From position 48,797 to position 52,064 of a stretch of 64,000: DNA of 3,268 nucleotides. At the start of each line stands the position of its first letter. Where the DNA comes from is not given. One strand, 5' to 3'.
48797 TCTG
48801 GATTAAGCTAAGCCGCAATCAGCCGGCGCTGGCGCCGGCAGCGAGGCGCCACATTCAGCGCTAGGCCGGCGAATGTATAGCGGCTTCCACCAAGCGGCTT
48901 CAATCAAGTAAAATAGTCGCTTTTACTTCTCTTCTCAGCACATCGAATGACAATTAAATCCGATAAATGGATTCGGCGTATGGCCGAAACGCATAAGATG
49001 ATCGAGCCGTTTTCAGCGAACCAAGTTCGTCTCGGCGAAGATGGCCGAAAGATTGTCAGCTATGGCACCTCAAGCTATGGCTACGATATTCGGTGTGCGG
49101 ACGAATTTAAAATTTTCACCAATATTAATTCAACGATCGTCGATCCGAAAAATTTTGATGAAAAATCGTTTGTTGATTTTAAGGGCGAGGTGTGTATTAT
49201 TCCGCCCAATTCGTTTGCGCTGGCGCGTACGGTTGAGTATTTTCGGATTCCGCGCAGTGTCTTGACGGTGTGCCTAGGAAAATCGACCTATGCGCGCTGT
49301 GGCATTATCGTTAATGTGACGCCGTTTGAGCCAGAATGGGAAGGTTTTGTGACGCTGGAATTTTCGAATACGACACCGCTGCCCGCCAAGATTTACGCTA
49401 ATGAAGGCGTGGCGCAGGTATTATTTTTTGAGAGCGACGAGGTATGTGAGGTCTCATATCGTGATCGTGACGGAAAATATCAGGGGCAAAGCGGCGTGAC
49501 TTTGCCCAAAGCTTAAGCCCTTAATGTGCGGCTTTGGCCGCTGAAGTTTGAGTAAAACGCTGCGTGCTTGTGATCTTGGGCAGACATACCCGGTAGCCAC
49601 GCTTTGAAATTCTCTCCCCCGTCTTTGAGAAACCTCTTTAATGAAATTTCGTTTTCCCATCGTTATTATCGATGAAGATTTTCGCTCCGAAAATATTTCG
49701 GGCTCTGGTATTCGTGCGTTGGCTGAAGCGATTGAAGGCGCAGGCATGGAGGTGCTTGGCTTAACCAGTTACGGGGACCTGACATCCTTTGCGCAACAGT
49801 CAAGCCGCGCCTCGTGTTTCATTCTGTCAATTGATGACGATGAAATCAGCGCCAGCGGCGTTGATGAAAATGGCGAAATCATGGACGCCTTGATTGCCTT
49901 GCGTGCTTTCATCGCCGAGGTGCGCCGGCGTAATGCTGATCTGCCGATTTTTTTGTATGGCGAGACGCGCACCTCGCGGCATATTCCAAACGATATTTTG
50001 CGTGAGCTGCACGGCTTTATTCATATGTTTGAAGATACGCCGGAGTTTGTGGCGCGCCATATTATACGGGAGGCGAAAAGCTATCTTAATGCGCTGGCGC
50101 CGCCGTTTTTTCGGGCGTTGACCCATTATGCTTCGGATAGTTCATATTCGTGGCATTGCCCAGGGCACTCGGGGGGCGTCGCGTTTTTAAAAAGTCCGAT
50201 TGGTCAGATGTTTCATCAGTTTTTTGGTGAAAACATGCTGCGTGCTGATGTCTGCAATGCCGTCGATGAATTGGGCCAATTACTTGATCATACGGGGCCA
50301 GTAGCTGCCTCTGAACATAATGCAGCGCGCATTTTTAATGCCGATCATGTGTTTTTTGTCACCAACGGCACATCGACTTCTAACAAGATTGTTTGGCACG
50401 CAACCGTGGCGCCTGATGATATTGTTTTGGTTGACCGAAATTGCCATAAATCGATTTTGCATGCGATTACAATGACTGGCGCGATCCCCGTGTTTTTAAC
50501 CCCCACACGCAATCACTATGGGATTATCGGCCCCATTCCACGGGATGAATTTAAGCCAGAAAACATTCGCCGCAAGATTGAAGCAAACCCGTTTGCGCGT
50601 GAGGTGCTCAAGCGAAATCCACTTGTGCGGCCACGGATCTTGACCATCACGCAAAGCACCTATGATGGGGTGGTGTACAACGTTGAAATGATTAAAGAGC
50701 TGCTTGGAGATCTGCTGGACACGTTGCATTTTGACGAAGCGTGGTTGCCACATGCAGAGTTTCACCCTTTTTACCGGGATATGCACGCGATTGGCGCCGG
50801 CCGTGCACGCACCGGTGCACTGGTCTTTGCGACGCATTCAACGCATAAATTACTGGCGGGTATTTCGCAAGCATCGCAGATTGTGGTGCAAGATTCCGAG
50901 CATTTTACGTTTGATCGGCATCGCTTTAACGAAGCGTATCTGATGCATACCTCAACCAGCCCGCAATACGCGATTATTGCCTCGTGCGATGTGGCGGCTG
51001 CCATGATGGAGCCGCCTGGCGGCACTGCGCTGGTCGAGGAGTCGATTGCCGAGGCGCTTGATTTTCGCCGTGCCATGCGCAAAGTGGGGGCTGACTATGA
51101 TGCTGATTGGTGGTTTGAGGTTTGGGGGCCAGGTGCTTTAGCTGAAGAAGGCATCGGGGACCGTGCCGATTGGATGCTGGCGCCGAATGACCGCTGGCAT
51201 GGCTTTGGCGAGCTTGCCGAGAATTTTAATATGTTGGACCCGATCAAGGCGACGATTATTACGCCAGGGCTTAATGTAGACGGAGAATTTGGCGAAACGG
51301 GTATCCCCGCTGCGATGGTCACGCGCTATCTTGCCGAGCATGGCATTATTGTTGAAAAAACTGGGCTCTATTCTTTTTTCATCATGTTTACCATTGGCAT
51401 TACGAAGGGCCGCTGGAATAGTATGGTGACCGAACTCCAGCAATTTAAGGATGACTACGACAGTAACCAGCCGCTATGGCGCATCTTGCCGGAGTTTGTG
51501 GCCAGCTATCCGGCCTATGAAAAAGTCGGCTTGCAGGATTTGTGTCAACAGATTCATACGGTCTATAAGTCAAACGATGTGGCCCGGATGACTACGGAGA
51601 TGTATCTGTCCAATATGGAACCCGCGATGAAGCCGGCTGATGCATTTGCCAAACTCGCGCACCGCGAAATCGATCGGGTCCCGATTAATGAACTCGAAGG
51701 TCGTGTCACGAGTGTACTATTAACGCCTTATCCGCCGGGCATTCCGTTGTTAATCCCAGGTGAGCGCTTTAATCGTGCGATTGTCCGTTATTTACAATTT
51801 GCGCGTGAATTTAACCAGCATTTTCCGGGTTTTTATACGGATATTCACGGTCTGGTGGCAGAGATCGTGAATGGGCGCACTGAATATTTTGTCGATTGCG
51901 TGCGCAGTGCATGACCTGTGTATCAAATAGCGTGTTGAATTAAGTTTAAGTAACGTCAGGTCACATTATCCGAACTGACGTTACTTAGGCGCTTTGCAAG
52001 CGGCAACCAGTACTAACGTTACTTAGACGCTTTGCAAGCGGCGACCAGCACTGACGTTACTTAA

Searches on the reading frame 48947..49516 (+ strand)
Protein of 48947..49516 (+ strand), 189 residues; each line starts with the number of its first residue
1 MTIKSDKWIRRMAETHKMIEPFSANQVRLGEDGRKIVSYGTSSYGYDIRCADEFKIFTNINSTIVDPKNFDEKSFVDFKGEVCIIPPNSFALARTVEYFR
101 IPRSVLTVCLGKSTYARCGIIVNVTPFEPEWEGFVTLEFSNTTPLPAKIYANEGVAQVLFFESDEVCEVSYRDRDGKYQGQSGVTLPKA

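Call 3: search_protein_families(library=pfam, proteins=[window:48947-49516:+], max_evalue=0.01)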
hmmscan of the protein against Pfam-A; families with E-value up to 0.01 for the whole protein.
window:48947-49516:+ (189 aa): 2 families
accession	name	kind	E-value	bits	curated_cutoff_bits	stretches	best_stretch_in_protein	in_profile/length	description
PF22769.1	DCD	-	7.8e-35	120.7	27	1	3-162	1-152/153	dCTP deaminase-like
PF00692.24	dUTPase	-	0.0027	17.9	22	0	83-175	24-116/129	dUTPase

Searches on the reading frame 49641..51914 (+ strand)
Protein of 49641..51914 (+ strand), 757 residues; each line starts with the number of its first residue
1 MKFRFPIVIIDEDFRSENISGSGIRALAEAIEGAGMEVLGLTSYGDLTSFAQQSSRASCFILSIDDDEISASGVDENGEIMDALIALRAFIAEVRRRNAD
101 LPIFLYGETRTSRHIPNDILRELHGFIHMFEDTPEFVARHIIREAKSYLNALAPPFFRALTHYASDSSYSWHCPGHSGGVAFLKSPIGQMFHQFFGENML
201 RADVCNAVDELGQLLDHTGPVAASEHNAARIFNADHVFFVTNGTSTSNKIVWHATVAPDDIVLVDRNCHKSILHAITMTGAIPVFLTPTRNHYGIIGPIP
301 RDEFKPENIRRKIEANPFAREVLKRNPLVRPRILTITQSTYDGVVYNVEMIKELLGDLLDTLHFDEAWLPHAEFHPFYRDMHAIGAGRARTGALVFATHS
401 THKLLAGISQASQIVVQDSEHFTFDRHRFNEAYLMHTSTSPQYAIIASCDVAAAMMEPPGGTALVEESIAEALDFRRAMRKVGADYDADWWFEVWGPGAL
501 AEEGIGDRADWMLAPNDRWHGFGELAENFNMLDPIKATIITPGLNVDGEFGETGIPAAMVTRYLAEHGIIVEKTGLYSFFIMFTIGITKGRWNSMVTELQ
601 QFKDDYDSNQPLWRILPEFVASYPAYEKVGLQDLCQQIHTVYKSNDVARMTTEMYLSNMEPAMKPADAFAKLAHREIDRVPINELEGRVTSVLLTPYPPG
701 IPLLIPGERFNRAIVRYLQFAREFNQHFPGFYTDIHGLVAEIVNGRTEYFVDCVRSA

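Call 3: search_protein_families(library=pfam, proteins=[window:49641-51914:+], max_evalue=0.01)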
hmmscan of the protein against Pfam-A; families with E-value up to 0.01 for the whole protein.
window:49641-51914:+ (757 aa): 4 families
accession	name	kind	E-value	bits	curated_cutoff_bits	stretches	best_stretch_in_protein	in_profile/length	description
PF01276.26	OKR_DC_1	-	5.6e-152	506.7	27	1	154-589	1-415/417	Orn/Lys/Arg decarboxylase, major domain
PF03711.20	OKR_DC_1_C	-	2.2e-47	161.1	24.2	1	616-741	1-130/132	Orn/Lys/Arg decarboxylase, C-terminal domain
PF03709.21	OKR_DC_1_N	-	2.7e-34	118.2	29.3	1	20-148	2-111/111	Orn/Lys/Arg decarboxylase, N-terminal domain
PF01212.27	Beta_elim_lyase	-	0.0015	18.4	27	1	223-354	36-154/288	Beta-eliminating lyase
